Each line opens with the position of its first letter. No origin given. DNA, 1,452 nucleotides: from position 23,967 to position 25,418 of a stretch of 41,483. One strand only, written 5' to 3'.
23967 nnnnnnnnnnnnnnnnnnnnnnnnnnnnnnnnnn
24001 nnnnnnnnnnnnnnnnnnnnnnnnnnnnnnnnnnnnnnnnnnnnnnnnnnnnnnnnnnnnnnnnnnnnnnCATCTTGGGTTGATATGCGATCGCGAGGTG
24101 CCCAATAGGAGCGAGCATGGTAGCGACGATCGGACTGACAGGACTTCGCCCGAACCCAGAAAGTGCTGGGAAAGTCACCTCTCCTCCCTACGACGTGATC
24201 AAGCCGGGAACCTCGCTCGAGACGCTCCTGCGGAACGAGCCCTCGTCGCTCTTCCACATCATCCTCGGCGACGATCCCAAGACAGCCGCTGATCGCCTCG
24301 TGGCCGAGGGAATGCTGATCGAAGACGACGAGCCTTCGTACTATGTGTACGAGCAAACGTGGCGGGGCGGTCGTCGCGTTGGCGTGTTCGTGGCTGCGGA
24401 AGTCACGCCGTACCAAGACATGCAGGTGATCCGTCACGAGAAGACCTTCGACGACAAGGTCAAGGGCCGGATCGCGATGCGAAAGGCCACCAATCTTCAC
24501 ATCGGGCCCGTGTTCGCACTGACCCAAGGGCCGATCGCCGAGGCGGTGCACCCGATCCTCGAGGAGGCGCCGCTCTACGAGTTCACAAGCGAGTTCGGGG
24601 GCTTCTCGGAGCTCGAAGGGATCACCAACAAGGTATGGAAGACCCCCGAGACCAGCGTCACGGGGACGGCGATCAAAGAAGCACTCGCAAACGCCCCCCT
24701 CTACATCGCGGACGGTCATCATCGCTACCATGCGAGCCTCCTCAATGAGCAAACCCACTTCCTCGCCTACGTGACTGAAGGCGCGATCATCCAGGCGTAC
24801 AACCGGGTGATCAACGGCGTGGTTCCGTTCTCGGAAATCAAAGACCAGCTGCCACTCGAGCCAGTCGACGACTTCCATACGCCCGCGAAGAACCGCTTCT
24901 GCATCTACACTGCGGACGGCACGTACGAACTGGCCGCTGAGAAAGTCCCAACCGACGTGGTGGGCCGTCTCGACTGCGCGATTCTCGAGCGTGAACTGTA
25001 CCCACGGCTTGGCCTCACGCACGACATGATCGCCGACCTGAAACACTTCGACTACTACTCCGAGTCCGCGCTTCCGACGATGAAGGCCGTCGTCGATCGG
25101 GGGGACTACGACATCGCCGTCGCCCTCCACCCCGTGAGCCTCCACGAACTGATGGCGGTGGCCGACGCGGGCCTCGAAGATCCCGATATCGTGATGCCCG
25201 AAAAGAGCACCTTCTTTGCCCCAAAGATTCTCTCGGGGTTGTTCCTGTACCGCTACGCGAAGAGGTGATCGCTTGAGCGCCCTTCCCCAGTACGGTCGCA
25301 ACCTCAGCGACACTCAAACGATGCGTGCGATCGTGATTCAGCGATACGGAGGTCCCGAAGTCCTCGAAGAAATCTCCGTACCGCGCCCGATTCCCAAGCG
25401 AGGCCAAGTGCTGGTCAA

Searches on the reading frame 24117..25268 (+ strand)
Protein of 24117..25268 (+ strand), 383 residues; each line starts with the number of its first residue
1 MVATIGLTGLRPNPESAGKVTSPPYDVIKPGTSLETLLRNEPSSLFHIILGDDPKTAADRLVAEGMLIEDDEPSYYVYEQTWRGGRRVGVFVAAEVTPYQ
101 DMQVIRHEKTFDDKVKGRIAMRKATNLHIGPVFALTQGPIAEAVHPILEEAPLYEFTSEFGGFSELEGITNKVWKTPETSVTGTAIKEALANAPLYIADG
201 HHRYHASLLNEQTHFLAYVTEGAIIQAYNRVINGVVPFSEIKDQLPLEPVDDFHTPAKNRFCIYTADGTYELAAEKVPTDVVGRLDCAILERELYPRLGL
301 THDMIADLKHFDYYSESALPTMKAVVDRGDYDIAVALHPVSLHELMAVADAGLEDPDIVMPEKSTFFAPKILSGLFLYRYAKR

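Call 4: search_protein_families(library=pfam, proteins=[window:24117-25268:+], max_evalue=0.01)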
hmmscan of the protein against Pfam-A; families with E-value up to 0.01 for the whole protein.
window:24117-25268:+ (383 aa): 1 family
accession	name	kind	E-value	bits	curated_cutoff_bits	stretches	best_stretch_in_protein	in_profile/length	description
PF06245.16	DUF1015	-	2.4e-44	152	25.8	1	8-287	5-324/325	Protein of unknown function (DUF1015)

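Call 5: search_protein_families(library=ncbifam, proteins=[window:24117-25268:+], max_evalue=0.01)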
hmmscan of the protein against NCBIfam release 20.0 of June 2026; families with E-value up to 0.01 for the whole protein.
window:24117-25268:+ (383 aa): 0 families

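Call 11: find_encoding_contigs(protein=window:24117-25268:+, flank=10000, max_places=10)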
Protein window:24117-25268:+ (383 aa): no gene with exactly this product is on record in the collection.

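Call 22: search_solved_structures(query=window:24117-25268:+, max_evalue=1)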
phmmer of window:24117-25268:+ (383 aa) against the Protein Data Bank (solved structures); distinct sequences matched with E-value up to 1: 0.

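Call 31: search_dna_similar(query=window:24117-25268:+, collection=plasmids, mode=protein, max_rows=25)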
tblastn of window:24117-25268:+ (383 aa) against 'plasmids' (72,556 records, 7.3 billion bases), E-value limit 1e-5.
Records with a match: 18; places in all: 18; records where one place covers at least 80% of the query: 18.
Best place of each record, by identity: <60% 18.
By first word of the organism name: Enterococcus 6; Listeria 2; Streptomyces 2; Bacteroides 1; Phocaeicola 1; Parabacteroides 1; Prevotella 1; Bacillus 1; Candidatus 1; Monoglobus 1; and 1 more.
By predicted mobility (MOB-suite, as given by PLSDB): non-mobilizable 18.
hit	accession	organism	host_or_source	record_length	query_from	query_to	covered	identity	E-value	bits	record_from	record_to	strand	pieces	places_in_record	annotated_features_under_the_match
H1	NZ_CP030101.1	Listeria monocytogenes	Environment,water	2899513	1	378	99%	29.6%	1e-30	130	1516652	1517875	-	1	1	none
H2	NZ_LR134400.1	Listeria monocytogenes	Homo sapiens,Vein blood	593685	1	378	99%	29.5%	3e-31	132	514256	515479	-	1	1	DUF1015 domain-containing protein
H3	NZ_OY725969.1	Bacteroides finegoldii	-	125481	7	379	97%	29.6%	7e-30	129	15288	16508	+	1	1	DUF1015 domain-containing protein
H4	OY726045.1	Phocaeicola massiliensis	-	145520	7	379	97%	29.5%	3e-31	132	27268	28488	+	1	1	record has no annotation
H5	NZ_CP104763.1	Enterococcus raffinosus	-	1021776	1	378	99%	28.8%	1e-31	134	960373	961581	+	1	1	record has no annotation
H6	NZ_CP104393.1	Enterococcus raffinosus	fermented food (Meju)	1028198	1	378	99%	28.8%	1e-31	134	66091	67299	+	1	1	record has no annotation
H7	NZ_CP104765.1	Enterococcus raffinosus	Homo sapiens,urine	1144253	1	378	99%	28.8%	1e-31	134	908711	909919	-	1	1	record has no annotation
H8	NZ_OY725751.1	Parabacteroides distasonis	-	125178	7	379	97%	29.0%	2e-28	124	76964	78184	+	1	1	DUF1015 domain-containing protein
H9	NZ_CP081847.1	Enterococcus raffinosus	Homo sapiens,feces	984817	1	378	99%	28.6%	9e-32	134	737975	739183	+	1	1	DUF1015 family protein | 3-phosphoglycerate dehydrogenase family protein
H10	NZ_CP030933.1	Enterococcus gilvus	cow,milk,milk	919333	1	378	99%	28.5%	2e-30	130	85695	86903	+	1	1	DUF1015 family protein | 3-phosphoglycerate dehydrogenase family protein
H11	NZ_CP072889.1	Enterococcus raffinosus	stream/river surface water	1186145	1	378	99%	28.3%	2e-31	133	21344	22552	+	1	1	record has no annotation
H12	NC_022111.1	Prevotella sp. oral taxon 299 str. F0039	Homo sapiens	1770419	2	379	99%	27.5%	2e-30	130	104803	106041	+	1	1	none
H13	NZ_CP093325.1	Bacillus sp. N5-665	whole organism,peat soil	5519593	7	378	97%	27.7%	3e-32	135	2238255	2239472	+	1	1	none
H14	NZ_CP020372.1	Candidatus Thiodictyon syntrophicum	meromictic lake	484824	7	375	96%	26.0%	5e-22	105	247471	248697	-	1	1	DUF1015 domain-containing protein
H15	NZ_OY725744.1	Monoglobus pectinilyticus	-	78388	1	380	99%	22.8%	7e-20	99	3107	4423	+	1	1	DUF1015 domain-containing protein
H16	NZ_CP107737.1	Streptomyces longwoodensis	-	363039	22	377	93%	23.8%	1e-9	67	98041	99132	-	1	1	DUF1015 domain-containing protein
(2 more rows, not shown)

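Call 36: find_homologous_proteins(query=window:24117-25268:+, max_evalue=0.00001)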
Query window:24117-25268:+ (383 aa): 1482 proteins with E <= 0.00001 among 8000 candidates; the best 120 are listed.
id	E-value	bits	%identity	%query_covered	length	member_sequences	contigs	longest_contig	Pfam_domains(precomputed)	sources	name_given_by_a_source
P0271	4.8e-257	870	100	100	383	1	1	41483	PF06245.17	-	-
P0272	1.3e-203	694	80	100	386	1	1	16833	PF06245.17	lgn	-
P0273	2.3e-203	693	80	100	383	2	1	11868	PF06245.17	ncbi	ncbi:MAG: DUF1015 family protein [Myxococcota bacterium]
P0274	5.4e-200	682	79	100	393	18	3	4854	PF06245.17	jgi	jgi:uncharacterized protein (DUF1015 family)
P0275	4.9e-199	679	77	100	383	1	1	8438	PF06245.17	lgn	-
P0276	8.0e-199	678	79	100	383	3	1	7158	PF06245.17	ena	-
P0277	1.3e-198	678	78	100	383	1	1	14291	PF06245.17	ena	-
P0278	2.0e-197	674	77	100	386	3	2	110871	PF06245.17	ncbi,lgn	ncbi:MAG: DUF1015 family protein [Myxococcota bacterium]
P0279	4.9e-197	673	78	100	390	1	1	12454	PF06245.17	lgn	-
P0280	1.1e-196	671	78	99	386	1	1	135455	PF06245.17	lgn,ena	-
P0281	4.3e-196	669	78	99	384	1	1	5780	PF06245.17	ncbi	-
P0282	5.4e-196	669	78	100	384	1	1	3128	PF06245.17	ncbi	-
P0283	7.3e-196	669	78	100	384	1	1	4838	PF06245.17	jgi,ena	-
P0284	7.3e-196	669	77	99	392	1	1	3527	PF06245.17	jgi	jgi:uncharacterized protein (DUF1015 family)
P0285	8.4e-196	669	77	99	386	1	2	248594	PF06245.17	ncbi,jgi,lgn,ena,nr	ncbi:MAG: DUF1015 domain-containing protein [Myxococcales bacterium]|nr:DUF1015 domain-containing pr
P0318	2.8e-191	654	77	100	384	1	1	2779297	PF06245.17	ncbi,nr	ncbi:MAG: DUF1015 domain-containing protein [Myxococcales bacterium]|nr:MAG: DUF1015 domain-containi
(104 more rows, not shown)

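Call 38: find_encoding_contigs(protein=P0318, flank=10000, max_places=2)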
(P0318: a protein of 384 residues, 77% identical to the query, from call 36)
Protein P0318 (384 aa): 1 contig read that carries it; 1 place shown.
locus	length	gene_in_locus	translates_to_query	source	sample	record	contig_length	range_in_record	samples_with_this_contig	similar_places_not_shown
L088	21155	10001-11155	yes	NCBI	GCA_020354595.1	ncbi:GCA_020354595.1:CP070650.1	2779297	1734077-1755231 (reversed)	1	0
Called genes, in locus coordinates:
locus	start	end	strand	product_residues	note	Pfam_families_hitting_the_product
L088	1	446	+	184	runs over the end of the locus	PF01243:PNPOx_N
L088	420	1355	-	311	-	PF00582:Usp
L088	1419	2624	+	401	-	PF00266:Aminotran_5, PF01041:DegT_DnrJ_EryC1 (weak), PF01212:Beta_elim_lyase (weak)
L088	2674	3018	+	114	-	PF01521:Fe-S_biosyn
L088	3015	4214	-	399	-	-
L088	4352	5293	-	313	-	PF13593:SBF_like, PF01758:SBF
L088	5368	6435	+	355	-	PF00793:DAHP_synth_1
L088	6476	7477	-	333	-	PF00296:Bac_luciferase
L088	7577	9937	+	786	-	PF01326:PPDK_N, PF27448:Rph_4th, PF00391:PEP-utilizers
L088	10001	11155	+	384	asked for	PF06245:DUF1015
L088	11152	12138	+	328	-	PF08240:ADH_N, PF00107:ADH_zinc_N, PF13602:ADH_zinc_N_2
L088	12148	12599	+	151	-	PF12146:Hydrolase_4 (weak)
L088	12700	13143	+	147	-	-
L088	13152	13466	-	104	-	PF07045:DUF1330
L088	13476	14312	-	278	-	PF00106:adh_short, PF08659:KR, PF13561:adh_short_C2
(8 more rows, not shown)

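Call 57: find_related_loci(query=A3, collection=viral_contigs, flank=10000)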
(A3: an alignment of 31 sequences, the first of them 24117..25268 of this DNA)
Query A3 (383 aa) in viral_contigs; peptide patterns used: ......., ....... (x = any residue, [..] = any of these).
49 stretches matched a pattern, but none encodes a relative of the query by tblastn (E <= 1e-3).

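Call 61: search_protein_families(library=padloc, proteins=[window:24117-25268:+], max_evalue=0.001)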
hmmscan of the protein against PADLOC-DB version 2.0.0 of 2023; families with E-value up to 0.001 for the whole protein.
window:24117-25268:+ (383 aa): 0 families

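Call 64: predict_structure(alignment_id=A3)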
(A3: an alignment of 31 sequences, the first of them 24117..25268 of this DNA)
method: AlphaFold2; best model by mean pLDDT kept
length: 383 residues; sequences in the alignment: 31
mean_pLDDT: 68.7   pTM: 0.59
mean pLDDT of the five models: 68.7, 63.2, 56.5, 56.4, 56.3
residues with pLDDT >= 90: 47; 70-90: 153; 50-70: 99; < 50: 84
segments of 3 or more residues with pLDDT < 50: 1-6, 97-112, 198-210, 222-233, 304-314, 355-374, 381-383
pLDDT, mean of each block of 10 residues (from residue 1): 50 84 60 76 84 90 89 84 78 56 37 60 71 63 89 82 64 89 89 55 42 62 41 64 92 89 92 83 69 75 47 61 80 77 55 48 38 53 40
secondary structure, 60 per line:
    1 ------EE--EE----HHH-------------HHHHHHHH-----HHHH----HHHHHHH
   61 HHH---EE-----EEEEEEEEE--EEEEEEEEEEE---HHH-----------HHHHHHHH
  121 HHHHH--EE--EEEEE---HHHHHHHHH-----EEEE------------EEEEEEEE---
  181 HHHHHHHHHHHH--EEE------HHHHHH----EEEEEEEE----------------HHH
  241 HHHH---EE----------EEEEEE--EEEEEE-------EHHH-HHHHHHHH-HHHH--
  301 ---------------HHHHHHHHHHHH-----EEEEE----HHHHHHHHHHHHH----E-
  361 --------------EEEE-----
elements in order: H33-40 H46-49 H54-63 E74-82 E85-95 H113-125 E132-136 H140-148 E154-157 E170-177 H181-192 E195-197 H204-209 E214-221 H238-244 E260-265 E268-273 H286-293 H295-298 H316-327 E333-337 H342-354 E375-378

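Call 67: fold_search(model_id=the predicted structure, library=pdb)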
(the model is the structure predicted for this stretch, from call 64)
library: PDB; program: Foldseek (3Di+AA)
matches with E <= 10: 146; with E <= 0.001: 0
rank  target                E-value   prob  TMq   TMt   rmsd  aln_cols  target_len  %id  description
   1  6s4l_E                3.5e-01  0.10  0.12  0.20  18.7       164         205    8  Structure of human KCTD1 (released 2020-07-15)
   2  1r43_B                4.4e-01  0.06  0.10  0.09  13.8       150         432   15  Crystal structure of beta-alanine synthase from Saccharomyces kluyveri (selenomethionine substituted protein) (released 2003-11-11)
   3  9fq1_A                4.6e-01  0.08  0.12  0.18  19.5       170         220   10  Structure of the disease-causing mutant P20S of human KCTD1 (released 2025-04-23)
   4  9foi_A                5.6e-01  0.08  0.12  0.19  19.3       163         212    8  Structure of human KCTD1 (released 2025-06-25)
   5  9fq1_C                5.9e-01  0.08  0.11  0.19  20.3       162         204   11  Structure of the disease-causing mutant P20S of human KCTD1 (released 2025-04-23)
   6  9fq1_B                1.0e+00  0.06  0.11  0.19  18.9       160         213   11  Structure of the disease-causing mutant P20S of human KCTD1 (released 2025-04-23)
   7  9foi_B                1.2e+00  0.06  0.11  0.19  19.5       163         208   10  Structure of human KCTD1 (released 2025-06-25)
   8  9fq1_E                1.3e+00  0.05  0.11  0.19  19.0       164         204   10  Structure of the disease-causing mutant P20S of human KCTD1 (released 2025-04-23)
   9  7lgq_A                1.6e+00  0.01  0.09  0.05  26.2       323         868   11  Cyanophycin synthetase 1 from Synechocystis sp. UTEX2470 with ATP and 8x(Asp-Arg)-Asn (released 2021-08-18)
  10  6s4l_D                1.8e+00  0.04  0.12  0.18  18.6       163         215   12  Structure of human KCTD1 (released 2020-07-15)
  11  6vh5_C                1.8e+00  0.02  0.08  0.11  16.6       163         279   10  Crystal structure of prephenate dehydratase from brucella melitensis biovar abortus 2308 in complex with phenylalanine (released 2020-01-29)
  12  6s4l_A                1.9e+00  0.03  0.11  0.18  18.8       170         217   10  Structure of human KCTD1 (released 2020-07-15)
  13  5ig9_C                2.0e+00  0.03  0.08  0.10  17.7        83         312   10  Crystal structure of macrocyclase MdnC bound with precursor peptide MdnA from Microcystis aeruginosa MRC (released 2016-09-21)
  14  9qf4_Av               2.0e+00  0.02  0.06  0.17  13.5       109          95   13  Structure of P. furiosus 70S ribosome grown at 95 degC (released 2025-11-05)
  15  6s4l_B                2.3e+00  0.03  0.09  0.16  20.4       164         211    8  Structure of human KCTD1 (released 2020-07-15)
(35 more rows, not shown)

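Call 71: get_annotated_region(hit=H9, flank=4000)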
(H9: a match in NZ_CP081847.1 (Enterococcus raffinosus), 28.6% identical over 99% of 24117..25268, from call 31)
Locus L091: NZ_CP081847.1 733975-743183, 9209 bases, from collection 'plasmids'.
description: Enterococcus raffinosus strain CX012922 plasmid pCX012922, complete sequence
organism: Enterococcus raffinosus (NCBI taxid 71452)
taxonomy: Bacteria; Bacillota; Bacilli; Lactobacillales; Enterococcaceae; Enterococcus; Enterococcus raffinosus
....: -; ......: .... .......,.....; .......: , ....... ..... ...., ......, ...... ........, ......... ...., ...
typing (MOB-suite, as given by PLSDB): non-mobilizable
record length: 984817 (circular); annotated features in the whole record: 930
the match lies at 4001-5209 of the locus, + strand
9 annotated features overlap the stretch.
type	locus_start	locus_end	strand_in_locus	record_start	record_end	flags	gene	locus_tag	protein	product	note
CDS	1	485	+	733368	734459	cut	-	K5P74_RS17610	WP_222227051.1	hypothetical protein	-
CDS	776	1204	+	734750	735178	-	-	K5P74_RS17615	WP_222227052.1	DUF3788 domain-containing protein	-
CDS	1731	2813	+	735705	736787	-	serC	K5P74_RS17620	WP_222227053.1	3-phosphoserine/phosphohydroxythreonine transaminase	GO:0006564 - L-serine biosynthetic process [Evidence IEA]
CDS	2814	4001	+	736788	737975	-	-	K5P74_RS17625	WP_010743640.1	3-phosphoglycerate dehydrogenase family protein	-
CDS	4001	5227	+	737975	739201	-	-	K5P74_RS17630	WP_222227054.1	DUF1015 family protein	-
CDS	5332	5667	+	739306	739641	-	-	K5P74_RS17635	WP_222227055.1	PadR family transcriptional regulator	-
CDS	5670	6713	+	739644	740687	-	-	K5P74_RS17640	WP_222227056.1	hypothetical protein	-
CDS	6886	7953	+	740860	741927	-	-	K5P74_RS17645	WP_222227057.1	SLC13 family permease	GO:0055085 - transmembrane transport [Evidence IEA]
CDS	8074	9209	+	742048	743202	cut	-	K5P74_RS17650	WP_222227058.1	PLP-dependent aspartate aminotransferase family protein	-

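Call 72: get_annotated_region(hit=H14, flank=6000)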
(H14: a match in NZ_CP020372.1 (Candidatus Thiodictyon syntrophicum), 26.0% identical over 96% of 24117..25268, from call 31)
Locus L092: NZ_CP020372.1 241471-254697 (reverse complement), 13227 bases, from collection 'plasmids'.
description: Candidatus Thiodictyon syntrophicum strain Cad16T plasmid pTs485, complete sequence
organism: Candidatus Thiodictyon syntrophicum (NCBI taxid 1166950)
taxonomy: Bacteria; Pseudomonadota; Gammaproteobacteria; Chromatiales; Chromatiaceae; Thiodictyon; Candidatus Thiodictyon syntrophicum
host: -; source: meromictic lake; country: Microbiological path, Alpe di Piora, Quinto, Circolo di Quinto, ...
typing (MOB-suite, as given by PLSDB): non-mobilizable
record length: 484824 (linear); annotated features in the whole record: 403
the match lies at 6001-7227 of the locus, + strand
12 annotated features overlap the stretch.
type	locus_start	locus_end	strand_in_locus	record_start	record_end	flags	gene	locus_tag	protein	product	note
CDS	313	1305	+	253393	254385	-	-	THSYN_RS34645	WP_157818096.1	hypothetical protein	-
CDS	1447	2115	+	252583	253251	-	prfH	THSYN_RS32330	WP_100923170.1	peptide chain release factor H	GO:0006415 - translational termination [Evidence IEA]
CDS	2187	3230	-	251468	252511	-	cobD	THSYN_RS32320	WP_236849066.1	threonine-phosphate decarboxylase CobD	GO:0009236 - cobalamin biosynthetic process [Evidence IEA]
CDS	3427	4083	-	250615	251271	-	bluB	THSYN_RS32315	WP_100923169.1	5,6-dimethylbenzimidazole synthase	GO:0009236 - cobalamin biosynthetic process [Evidence IEA]; GO:0032363 - FMN catabolic process [Evidence IEA]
CDS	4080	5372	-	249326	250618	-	-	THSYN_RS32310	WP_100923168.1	cobyrinate a,c-diamide synthase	-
CDS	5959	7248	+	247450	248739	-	-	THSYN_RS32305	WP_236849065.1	DUF1015 domain-containing protein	-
CDS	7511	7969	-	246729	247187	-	-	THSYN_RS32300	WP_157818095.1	chromate resistance protein ChrB domain-containing protein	-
CDS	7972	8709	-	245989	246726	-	-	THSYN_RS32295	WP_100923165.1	ABC transporter ATP-binding protein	-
CDS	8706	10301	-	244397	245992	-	-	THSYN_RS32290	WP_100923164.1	iron ABC transporter permease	GO:0006826 - iron ion transport [Evidence IEA]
CDS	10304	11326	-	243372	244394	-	-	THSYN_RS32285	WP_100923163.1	extracellular solute-binding protein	-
CDS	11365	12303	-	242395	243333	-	-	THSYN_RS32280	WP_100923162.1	PD40 domain-containing protein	-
CDS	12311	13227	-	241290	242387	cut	-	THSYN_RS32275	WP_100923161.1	FlgD immunoglobulin-like domain containing protein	-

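Call 73: get_annotated_region(hit=H16, flank=6000)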
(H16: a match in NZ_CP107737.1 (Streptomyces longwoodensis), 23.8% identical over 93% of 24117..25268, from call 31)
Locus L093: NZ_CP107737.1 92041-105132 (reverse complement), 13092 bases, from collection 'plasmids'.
description: Streptomyces longwoodensis strain NBC 00630 plasmid unnamed2, complete sequence
organism: Streptomyces longwoodensis (NCBI taxid 68231)
taxonomy: Bacteria; Actinomycetota; Actinomycetes; Kitasatosporales; Streptomycetaceae; Streptomyces; Streptomyces longwoodensis
host: -; source: -; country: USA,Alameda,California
typing (MOB-suite, as given by PLSDB): non-mobilizable
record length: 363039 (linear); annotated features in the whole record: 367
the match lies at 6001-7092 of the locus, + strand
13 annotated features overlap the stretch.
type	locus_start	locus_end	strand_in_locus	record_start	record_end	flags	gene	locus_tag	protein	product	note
CDS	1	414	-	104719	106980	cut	-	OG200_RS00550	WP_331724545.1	heavy metal translocating P-type ATPase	GO:0006812 - monoatomic cation transport [Evidence IEA]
CDS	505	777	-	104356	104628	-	-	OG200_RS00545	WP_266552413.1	heavy-metal-associated domain-containing protein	-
CDS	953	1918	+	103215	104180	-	-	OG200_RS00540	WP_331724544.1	hypothetical protein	-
CDS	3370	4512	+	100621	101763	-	-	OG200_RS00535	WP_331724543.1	PLP-dependent cysteine synthase family protein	-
CDS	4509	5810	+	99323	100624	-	-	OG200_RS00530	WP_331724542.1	MFS transporter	GO:0055085 - transmembrane transport [Evidence IEA]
CDS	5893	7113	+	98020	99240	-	-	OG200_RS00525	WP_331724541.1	DUF1015 domain-containing protein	-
CDS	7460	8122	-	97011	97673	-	-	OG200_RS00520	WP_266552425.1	hypothetical protein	-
CDS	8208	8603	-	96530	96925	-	-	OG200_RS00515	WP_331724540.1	hypothetical protein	-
CDS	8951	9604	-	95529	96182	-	-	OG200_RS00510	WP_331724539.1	hypothetical protein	-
CDS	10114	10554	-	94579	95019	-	-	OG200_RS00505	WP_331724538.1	hypothetical protein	-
CDS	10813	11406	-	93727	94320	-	-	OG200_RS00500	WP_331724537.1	histidine phosphatase family protein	-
CDS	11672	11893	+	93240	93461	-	-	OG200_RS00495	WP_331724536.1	CbtB-domain containing protein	-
CDS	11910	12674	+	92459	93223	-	-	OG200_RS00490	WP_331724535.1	CbtA family protein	-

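Call 74: get_annotated_region(hit=H3, flank=4000)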
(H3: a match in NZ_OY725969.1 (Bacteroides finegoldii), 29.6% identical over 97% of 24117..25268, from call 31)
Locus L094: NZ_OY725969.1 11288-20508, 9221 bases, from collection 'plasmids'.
description: Bacteroides finegoldii strain Bacteroides finegoldii TSDC17.2-1.1 plasmid 67, complete sequence
organism: Bacteroides finegoldii (NCBI taxid 338188)
taxonomy: Bacteria; Bacteroidota; Bacteroidia; Bacteroidales; Bacteroidaceae; Bacteroides; Bacteroides finegoldii
host: -; source: -; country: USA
typing (MOB-suite, as given by PLSDB): non-mobilizable
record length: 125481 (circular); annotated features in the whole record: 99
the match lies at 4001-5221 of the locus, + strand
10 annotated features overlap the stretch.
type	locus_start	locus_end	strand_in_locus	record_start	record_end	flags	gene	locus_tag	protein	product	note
CDS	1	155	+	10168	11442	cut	nqrF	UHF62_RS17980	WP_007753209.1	NADH:ubiquinone reductase (Na(+)-transporting) subunit F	GO:0006814 - sodium ion transport [Evidence IEA]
CDS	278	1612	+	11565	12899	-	-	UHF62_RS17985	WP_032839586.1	DEAD/DEAH box helicase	-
CDS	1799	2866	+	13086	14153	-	serC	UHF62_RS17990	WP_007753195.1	3-phosphoserine/phosphohydroxythreonine transaminase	GO:0006564 - L-serine biosynthetic process [Evidence IEA]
CDS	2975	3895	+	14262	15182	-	-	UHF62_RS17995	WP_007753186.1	NAD(P)-dependent oxidoreductase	-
CDS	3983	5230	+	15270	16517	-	-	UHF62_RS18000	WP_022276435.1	DUF1015 domain-containing protein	-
CDS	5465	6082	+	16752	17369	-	-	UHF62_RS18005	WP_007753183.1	YigZ family protein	-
CDS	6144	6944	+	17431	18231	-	-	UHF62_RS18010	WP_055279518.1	C39 family peptidase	-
CDS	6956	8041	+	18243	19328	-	-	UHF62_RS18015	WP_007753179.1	HpaII family restriction endonuclease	-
CDS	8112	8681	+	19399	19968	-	-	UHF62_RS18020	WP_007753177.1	nitroreductase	-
CDS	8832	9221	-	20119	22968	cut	gcvP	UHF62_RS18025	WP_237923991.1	aminomethyl-transferring glycine dehydrogenase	GO:0019464 - glycine decarboxylation via glycine cleavage system [Evidence IEA]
